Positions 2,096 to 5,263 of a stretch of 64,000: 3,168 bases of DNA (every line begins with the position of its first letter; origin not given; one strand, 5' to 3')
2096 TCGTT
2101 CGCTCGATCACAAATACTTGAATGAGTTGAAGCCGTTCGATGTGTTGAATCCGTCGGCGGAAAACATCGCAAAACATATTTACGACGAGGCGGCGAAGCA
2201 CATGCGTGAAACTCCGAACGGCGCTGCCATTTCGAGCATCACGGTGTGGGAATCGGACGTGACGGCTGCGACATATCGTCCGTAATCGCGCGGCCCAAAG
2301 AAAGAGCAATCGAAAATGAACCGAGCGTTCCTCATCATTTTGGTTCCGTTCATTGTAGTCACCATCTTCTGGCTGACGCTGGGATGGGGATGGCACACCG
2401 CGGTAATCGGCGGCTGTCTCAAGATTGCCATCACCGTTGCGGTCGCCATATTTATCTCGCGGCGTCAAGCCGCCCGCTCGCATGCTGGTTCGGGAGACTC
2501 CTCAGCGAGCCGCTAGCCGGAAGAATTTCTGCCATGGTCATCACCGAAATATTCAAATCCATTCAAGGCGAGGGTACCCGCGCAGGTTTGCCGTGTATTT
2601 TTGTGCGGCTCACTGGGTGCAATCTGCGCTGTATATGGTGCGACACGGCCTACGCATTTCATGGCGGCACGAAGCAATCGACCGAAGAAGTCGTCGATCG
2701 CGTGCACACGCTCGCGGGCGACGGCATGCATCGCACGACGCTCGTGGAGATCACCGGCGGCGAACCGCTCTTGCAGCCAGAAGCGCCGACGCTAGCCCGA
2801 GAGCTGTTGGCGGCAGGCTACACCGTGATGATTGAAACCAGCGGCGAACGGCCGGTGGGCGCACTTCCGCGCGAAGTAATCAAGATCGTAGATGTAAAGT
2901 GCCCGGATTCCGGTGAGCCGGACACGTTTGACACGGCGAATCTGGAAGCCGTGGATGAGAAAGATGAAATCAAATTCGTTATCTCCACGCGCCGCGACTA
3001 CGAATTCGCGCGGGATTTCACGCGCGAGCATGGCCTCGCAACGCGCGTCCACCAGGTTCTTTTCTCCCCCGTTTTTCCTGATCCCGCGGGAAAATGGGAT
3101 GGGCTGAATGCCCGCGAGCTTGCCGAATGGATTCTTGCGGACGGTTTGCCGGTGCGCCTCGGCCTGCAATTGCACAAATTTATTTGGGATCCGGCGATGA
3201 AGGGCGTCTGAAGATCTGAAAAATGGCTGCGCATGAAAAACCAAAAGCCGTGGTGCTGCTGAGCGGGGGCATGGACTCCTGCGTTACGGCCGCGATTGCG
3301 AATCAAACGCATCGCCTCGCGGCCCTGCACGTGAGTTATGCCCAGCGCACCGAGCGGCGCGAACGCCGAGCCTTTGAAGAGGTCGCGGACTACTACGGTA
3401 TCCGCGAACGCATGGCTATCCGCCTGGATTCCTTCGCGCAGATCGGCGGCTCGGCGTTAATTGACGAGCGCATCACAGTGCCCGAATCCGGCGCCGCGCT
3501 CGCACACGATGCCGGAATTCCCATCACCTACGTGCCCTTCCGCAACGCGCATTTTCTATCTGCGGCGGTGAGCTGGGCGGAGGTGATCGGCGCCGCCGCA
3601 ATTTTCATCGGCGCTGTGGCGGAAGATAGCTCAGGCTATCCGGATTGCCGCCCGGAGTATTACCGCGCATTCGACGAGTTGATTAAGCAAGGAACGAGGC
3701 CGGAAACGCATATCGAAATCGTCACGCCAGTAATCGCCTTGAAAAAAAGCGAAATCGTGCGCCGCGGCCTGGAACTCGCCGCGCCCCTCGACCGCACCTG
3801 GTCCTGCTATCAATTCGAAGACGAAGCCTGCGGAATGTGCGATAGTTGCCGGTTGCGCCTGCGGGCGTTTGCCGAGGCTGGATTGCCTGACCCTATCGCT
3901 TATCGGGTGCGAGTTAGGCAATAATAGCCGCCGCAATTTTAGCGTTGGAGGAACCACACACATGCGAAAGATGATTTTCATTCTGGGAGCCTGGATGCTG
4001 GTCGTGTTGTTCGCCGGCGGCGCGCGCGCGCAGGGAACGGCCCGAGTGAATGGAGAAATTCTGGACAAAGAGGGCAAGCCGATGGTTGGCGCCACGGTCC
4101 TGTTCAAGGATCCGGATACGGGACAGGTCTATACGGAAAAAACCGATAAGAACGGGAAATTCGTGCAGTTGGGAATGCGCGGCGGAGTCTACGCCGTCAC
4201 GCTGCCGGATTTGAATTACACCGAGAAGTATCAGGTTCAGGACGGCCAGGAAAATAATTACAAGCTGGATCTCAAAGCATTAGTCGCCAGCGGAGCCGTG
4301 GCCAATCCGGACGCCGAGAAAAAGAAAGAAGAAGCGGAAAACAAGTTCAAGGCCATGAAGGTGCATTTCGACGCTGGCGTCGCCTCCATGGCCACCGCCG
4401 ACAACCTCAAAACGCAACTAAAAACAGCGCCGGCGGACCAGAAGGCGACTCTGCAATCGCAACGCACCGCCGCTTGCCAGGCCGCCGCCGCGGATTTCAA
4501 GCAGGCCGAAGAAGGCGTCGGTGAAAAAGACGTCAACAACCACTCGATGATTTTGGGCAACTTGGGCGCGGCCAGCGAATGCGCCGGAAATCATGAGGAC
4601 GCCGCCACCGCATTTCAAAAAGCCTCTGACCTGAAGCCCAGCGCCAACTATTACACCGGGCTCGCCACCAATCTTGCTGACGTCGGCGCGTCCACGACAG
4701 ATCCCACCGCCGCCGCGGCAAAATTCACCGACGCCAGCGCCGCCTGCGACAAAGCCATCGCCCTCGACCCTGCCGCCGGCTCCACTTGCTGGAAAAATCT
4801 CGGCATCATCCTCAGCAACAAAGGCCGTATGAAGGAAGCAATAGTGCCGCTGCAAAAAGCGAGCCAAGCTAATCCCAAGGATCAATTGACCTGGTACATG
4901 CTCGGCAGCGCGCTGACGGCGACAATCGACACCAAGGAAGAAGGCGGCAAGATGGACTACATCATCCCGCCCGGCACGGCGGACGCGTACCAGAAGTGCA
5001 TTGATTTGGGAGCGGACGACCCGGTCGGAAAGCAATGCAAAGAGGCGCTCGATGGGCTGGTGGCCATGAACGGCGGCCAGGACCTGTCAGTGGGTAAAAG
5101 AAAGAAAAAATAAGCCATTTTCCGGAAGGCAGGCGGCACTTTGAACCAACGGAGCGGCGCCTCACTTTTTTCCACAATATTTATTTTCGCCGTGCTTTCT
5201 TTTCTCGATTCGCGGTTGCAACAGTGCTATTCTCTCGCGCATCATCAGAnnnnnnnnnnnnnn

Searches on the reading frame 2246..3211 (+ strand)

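Call 84: search_protein_families(library=pfam, proteins=[window:2246-3211:+], max_evalue=0.0001)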
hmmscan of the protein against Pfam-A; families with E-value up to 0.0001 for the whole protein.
window:2246-3211:+ (321 aa): 2 families
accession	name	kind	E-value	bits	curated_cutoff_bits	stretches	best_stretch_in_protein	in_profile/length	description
PF04055.27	Radical_SAM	-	2.1e-11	44.7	29.5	1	123-208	5-91/166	Radical SAM superfamily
PF13353.11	Fer4_12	-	2.4e-05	25.1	22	1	106-180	1-69/137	4Fe-4S single cluster domain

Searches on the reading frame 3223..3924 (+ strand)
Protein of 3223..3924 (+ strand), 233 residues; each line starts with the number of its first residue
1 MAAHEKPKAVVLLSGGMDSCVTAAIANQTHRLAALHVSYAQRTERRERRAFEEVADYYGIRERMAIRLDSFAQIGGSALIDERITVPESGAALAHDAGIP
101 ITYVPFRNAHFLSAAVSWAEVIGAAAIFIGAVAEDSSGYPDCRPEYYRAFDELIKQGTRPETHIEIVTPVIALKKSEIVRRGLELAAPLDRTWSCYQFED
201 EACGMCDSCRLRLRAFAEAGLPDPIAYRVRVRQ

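Call 84: search_protein_families(library=pfam, proteins=[window:3223-3924:+], max_evalue=0.0001)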
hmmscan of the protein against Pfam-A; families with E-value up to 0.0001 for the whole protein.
window:3223-3924:+ (233 aa): 2 families
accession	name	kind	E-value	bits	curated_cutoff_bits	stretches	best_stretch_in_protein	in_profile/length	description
PF06508.19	QueC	-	5.7e-67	225.7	22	1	8-219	1-209/210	Queuosine biosynthesis protein QueC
PF00733.27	Asn_synthase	-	2e-06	28.1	21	1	9-65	20-78/354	Asparagine synthase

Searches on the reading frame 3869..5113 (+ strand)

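Call 84: search_protein_families(library=pfam, proteins=[window:3869-5113:+], max_evalue=0.0001)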
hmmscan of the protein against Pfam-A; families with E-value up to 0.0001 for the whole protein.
window:3869-5113:+ (414 aa): 8 families
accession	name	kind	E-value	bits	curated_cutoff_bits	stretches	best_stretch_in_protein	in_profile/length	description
PF13620.12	CarboxypepD_reg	-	8.1e-10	39.4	32.3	1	60-135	2-81/82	Carboxypeptidase regulatory-like domain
PF00515.34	TPR_1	-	9.9e-10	38.3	27.8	0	307-338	3-34/34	Tetratricopeptide repeat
PF13431.12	TPR_17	-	6.2e-07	29.6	24.4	0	292-325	1-33/34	Tetratricopeptide repeat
PF13428.12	TPR_14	-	5.3e-06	27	23.5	0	307-347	3-43/44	Tetratricopeptide repeat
PF13414.12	TPR_11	-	1e-05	25.5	26.8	0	318-349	7-38/42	TPR repeat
PF13424.12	TPR_12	-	1.1e-05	26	30.1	0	217-256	36-75/77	Tetratricopeptide repeat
PF13181.12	TPR_8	-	1.2e-05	25.5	25.7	0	310-338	6-34/34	Tetratricopeptide repeat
PF13432.12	TPR_16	-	4.7e-05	24.2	32.7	0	283-337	10-63/65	Tetratricopeptide repeat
